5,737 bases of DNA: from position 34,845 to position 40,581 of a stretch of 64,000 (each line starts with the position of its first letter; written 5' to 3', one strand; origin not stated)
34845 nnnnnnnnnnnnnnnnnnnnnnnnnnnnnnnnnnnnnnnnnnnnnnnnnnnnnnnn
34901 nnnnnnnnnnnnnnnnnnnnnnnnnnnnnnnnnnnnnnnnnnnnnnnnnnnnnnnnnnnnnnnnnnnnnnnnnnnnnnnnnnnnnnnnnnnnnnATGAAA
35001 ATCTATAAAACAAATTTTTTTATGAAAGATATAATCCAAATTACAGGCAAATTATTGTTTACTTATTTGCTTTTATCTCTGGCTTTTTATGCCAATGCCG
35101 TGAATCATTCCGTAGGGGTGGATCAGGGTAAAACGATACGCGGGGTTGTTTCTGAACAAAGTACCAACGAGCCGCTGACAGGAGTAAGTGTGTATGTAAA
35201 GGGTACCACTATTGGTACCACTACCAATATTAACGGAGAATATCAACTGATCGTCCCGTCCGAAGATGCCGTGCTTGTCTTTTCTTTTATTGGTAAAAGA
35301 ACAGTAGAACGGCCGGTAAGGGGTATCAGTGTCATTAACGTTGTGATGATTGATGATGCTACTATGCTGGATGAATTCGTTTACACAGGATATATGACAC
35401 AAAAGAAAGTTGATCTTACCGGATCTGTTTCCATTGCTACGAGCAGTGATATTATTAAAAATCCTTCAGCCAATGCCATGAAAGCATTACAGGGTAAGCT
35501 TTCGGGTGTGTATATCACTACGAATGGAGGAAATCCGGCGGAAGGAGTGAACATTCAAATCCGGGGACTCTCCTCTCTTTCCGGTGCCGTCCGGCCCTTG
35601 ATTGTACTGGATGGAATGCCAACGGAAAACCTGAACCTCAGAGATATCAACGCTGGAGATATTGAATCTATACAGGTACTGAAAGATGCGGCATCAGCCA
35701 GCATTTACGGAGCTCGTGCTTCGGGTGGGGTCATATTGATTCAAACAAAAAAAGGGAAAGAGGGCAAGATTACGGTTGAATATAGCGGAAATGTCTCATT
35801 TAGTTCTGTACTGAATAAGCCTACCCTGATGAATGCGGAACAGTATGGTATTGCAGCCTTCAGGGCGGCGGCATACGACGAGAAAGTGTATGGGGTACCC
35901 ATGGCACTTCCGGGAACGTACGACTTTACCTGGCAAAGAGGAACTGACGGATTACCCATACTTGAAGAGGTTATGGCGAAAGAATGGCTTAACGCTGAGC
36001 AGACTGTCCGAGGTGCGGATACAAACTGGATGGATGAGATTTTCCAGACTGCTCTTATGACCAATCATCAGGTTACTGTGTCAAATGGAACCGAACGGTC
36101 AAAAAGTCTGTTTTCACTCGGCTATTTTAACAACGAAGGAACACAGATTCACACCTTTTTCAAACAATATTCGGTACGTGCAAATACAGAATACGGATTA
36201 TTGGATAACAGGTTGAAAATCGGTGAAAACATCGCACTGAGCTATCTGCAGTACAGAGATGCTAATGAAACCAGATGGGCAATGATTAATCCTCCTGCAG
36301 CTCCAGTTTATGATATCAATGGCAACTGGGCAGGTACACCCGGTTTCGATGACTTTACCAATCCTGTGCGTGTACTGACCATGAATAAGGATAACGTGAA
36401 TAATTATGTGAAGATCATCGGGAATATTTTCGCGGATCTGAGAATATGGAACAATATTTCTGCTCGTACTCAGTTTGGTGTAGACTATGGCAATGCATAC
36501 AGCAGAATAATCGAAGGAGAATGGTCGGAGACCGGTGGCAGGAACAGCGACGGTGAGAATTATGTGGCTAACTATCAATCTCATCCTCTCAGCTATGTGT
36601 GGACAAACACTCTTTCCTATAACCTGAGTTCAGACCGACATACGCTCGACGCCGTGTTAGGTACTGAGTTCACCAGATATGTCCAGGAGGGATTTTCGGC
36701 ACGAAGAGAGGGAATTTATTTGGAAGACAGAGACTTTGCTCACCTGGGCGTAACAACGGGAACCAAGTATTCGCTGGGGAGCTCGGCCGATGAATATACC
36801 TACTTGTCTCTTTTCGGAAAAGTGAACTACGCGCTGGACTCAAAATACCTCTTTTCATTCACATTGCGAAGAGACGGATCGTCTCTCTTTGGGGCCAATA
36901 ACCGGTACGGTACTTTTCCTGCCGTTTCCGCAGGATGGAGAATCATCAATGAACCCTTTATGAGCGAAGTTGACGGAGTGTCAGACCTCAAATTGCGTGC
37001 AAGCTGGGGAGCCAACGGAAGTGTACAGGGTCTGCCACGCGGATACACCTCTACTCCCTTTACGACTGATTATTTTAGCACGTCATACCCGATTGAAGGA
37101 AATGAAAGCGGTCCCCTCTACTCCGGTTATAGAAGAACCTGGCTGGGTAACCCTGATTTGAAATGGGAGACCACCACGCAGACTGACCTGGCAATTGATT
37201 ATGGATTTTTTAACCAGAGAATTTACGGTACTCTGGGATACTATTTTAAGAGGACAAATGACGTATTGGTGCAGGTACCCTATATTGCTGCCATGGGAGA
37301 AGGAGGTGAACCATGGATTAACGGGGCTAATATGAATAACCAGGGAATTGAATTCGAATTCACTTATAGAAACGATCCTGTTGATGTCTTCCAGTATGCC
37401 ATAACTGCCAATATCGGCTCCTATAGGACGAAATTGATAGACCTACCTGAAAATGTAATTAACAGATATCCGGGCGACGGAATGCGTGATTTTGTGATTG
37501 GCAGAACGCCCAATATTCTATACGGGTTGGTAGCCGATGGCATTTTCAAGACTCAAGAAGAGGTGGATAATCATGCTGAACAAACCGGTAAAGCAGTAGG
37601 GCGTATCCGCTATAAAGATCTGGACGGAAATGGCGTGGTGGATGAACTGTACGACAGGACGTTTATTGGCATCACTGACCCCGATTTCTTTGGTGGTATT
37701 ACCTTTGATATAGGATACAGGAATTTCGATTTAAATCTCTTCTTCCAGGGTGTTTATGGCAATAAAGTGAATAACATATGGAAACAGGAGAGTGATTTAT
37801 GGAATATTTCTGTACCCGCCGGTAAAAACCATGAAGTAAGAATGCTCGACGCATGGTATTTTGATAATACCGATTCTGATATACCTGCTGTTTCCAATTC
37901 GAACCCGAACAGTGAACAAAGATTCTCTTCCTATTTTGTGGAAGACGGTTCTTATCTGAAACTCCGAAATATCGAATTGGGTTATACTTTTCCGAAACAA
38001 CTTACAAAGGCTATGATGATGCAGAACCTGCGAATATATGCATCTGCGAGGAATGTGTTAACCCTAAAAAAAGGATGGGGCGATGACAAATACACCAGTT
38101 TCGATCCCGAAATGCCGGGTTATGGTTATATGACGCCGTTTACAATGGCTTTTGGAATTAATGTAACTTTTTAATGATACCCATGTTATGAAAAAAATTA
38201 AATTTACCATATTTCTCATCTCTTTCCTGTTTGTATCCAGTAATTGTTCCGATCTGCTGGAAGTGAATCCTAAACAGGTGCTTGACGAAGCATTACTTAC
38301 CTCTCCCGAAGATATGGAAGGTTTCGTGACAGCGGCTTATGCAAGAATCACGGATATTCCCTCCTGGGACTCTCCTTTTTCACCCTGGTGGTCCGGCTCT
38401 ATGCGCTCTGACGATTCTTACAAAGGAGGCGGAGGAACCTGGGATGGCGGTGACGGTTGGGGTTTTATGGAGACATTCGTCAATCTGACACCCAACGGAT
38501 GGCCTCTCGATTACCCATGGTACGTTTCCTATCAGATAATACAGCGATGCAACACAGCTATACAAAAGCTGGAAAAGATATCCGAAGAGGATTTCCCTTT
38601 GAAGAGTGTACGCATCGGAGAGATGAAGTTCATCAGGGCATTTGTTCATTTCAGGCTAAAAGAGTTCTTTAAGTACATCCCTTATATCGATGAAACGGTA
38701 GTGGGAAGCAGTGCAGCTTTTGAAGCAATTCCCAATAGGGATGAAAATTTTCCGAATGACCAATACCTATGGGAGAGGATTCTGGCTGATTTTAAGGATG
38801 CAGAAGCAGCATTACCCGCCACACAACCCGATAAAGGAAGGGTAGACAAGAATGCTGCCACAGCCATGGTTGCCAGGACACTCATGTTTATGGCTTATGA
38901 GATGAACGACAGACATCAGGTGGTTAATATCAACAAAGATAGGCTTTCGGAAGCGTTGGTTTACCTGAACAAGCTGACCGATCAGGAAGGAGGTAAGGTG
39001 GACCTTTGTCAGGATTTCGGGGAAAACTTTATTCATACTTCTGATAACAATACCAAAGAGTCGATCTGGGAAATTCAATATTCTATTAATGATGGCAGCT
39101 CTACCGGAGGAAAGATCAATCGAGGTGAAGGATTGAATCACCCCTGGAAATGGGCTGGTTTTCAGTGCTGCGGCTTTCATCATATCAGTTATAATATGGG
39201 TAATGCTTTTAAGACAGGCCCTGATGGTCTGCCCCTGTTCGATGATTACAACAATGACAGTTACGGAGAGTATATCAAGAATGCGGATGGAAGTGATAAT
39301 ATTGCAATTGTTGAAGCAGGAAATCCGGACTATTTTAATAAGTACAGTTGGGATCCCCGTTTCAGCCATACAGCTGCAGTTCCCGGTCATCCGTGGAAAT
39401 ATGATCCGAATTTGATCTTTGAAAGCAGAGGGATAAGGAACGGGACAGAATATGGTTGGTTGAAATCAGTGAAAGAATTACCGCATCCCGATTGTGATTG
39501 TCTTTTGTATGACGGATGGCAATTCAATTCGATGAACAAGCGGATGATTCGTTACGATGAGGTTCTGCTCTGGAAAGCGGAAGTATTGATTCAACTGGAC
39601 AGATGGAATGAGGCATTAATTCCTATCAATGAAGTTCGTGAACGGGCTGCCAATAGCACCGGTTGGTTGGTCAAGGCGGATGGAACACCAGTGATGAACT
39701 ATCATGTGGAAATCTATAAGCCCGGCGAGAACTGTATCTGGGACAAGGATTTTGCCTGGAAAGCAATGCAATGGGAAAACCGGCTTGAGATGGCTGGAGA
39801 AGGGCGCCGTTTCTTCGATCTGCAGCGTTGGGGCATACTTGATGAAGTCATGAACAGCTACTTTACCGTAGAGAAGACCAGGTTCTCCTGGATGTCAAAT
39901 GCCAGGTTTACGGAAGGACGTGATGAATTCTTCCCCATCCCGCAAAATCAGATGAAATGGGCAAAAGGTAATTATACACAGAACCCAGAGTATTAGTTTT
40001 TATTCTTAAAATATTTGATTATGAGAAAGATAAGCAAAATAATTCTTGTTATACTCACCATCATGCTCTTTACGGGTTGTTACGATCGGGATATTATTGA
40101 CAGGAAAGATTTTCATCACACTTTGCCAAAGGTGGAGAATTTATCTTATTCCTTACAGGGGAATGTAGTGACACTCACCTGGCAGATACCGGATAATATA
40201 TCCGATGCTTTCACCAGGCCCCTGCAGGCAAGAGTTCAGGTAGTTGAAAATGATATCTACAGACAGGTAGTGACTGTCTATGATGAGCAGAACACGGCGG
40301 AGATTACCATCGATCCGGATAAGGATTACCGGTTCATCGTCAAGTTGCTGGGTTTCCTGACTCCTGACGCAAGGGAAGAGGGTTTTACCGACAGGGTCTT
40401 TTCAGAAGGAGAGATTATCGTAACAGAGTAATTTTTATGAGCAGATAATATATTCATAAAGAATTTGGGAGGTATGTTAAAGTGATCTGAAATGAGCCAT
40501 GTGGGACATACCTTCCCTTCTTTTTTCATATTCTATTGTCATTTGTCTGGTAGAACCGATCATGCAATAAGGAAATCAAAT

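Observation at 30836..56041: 25-kb LacI-controlled polysaccharide utilisation locus built around GH172 x3, GH183(DUF4185) and GH116: probable D-arabinan / D-arabinofuranoside degradation system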

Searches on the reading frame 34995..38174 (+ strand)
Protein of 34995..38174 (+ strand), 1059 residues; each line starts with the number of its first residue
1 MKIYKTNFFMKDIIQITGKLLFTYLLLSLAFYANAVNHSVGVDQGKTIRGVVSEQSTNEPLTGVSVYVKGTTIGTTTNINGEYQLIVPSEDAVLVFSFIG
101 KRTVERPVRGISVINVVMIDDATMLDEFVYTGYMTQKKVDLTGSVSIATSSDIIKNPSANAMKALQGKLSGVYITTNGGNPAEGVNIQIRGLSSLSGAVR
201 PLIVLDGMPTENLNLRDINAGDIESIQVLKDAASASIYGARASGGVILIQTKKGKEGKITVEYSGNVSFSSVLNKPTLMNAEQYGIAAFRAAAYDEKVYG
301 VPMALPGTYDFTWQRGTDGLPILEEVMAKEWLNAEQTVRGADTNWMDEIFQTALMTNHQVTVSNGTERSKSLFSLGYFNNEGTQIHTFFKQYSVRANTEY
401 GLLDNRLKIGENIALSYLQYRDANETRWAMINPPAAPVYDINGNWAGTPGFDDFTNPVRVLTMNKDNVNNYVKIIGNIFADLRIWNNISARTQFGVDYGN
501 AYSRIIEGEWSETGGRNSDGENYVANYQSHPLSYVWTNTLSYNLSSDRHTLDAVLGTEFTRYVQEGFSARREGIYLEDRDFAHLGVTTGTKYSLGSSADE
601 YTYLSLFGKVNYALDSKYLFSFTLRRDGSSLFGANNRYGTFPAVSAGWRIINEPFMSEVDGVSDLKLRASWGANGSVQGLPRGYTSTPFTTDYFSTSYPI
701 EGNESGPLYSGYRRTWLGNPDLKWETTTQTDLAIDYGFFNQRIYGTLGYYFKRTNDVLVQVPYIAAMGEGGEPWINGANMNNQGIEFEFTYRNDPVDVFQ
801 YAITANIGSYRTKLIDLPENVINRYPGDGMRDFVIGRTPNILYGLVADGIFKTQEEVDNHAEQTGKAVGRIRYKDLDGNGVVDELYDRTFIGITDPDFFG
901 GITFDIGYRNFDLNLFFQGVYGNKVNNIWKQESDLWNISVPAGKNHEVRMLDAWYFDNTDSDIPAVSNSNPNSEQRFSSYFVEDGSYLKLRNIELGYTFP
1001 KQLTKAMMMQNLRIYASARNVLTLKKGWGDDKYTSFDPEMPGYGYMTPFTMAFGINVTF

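Call 3: search_protein_families(library=pfam, proteins=[window:34995-38174:+], max_evalue=0.01)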
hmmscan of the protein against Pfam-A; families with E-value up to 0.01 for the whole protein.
window:34995-38174:+ (1059 aa): 5 families
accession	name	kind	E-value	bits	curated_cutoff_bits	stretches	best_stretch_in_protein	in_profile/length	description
PF07715.20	Plug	-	1.9e-19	70.5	23.9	1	138-246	2-107/107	TonB-dependent Receptor Plug Domain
PF13715.12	CarbopepD_reg_2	-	4.2e-18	65.6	32.2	1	48-129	1-87/88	CarboxypepD_reg-like domain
PF00593.30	TonB_dep_Rec_b-barrel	-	1.5e-13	51.9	27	1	442-1021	35-436/436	TonB dependent receptor-like, beta-barrel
PF13620.12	CarboxypepD_reg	-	9.3e-08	32.8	32.3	1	47-107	1-65/82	Carboxypeptidase regulatory-like domain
PF23591.1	CILP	-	0.00045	20.6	27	1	46-101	5-59/90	Cartilage intermediate layer protein 1-like domain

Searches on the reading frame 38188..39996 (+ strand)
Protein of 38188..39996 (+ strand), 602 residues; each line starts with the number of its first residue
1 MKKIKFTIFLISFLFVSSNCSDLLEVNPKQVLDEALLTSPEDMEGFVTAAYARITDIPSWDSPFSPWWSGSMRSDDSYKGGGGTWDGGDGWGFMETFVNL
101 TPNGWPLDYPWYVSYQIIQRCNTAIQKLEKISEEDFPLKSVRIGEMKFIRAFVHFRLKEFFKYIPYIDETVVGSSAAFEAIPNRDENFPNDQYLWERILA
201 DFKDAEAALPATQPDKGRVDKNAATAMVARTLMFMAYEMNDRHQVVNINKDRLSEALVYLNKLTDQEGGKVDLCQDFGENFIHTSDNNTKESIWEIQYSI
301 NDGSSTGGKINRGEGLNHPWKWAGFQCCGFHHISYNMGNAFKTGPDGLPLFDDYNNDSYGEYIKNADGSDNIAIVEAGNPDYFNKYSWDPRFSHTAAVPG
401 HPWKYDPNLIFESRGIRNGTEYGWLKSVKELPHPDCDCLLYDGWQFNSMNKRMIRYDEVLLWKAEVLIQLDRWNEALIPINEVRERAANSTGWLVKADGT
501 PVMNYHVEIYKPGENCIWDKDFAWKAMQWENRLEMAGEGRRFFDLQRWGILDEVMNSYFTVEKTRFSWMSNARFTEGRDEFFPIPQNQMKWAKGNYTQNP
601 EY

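Call 3: search_protein_families(library=pfam, proteins=[window:38188-39996:+], max_evalue=0.01)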
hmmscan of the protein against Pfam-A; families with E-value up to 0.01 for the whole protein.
window:38188-39996:+ (602 aa): 2 families
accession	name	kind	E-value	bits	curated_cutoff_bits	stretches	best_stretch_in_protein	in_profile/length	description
PF07980.17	SusD_RagB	-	1.9e-25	90.6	23.1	1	290-602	1-297/297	SusD family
PF14322.12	SusD-like_3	-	2e-12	48.2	27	1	109-231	76-189/191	Starch-binding associating with outer membrane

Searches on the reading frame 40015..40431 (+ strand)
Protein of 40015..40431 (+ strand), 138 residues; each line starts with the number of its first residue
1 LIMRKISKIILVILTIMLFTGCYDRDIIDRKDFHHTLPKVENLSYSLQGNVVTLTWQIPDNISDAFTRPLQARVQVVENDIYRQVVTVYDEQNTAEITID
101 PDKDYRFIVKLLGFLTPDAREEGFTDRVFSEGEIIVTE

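Call 3: search_protein_families(library=pfam, proteins=[window:40015-40431:+], max_evalue=0.01)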
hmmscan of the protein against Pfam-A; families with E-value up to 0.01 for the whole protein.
window:40015-40431:+ (138 aa): 1 family
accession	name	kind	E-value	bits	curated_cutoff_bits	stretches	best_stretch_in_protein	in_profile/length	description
PF16303.10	DUF4945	-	6.4e-43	145.9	28.4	1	22-136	1-114/115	Domain of unknown function (DUF4945)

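Call 6: search_protein_families(library=ncbifam, proteins=[window:40015-40431:+], max_evalue=0.001)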
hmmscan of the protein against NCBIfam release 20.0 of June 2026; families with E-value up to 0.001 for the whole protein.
window:40015-40431:+ (138 aa): 1 family
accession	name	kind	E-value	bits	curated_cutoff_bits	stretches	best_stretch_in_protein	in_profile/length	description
TIGR02887.1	spore_ger_x_C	subfamily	0.00081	18.5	163.25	0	5-35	1-31/371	Ger(x)C family spore germination protein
